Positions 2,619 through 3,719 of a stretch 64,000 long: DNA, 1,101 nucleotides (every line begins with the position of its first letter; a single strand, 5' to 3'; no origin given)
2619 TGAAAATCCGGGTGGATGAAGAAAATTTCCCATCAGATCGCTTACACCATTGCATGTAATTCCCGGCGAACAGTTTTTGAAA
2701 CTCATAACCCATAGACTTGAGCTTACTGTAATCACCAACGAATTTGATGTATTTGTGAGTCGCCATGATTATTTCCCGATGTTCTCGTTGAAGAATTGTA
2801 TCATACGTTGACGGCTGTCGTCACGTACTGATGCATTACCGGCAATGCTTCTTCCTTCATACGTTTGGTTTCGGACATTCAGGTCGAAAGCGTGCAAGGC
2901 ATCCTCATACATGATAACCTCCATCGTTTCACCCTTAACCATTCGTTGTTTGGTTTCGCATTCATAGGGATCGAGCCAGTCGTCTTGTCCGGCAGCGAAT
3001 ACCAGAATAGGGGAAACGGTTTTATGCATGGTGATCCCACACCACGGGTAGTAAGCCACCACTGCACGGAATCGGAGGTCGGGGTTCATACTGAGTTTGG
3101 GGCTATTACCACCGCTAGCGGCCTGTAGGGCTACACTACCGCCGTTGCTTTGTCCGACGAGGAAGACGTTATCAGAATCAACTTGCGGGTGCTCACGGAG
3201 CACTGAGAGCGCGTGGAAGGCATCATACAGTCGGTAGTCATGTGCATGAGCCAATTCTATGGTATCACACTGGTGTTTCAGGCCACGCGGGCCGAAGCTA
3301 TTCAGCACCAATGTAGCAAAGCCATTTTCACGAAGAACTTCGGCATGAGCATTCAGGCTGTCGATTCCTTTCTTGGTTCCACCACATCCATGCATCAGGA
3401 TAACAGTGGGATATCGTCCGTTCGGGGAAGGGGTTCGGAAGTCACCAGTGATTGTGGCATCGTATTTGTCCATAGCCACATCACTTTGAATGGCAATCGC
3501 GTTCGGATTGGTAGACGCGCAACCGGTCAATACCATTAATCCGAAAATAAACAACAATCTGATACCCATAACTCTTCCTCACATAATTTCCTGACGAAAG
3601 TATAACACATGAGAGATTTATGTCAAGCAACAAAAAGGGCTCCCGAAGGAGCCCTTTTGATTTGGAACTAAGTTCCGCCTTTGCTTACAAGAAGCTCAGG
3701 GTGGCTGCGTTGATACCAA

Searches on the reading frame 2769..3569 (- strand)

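Call 55: search_protein_families(library=pfam, proteins=[window:2769-3569:-], max_evalue=0.001)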
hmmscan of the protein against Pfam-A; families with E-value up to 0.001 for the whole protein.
window:2769-3569:- (266 aa): 7 families
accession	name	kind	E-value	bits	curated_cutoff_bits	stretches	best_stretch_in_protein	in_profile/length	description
PF01738.24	DLH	-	5e-13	49.6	21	1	48-262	9-215/217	Dienelactone hydrolase family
PF07859.19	Abhydrolase_3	-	8.8e-08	32.6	25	1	114-179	49-112/210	alpha/beta hydrolase fold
PF00326.27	Peptidase_S9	-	6.6e-07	29.5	22.6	1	73-205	4-126/213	Prolyl oligopeptidase family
PF05448.18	AXE1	-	4.4e-05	22.8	21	1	115-156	158-199/321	Acetyl xylan esterase (AXE1)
PF07224.18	Chlorophyllase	-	5.5e-05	22.5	26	1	45-189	34-167/301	Chlorophyllase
PF12146.15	Hydrolase_4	-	0.00018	21.3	27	0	55-160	6-95/239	Serine aminopeptidase, S33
PF00756.26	Esterase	-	0.00066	20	22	0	43-152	11-134/251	Putative esterase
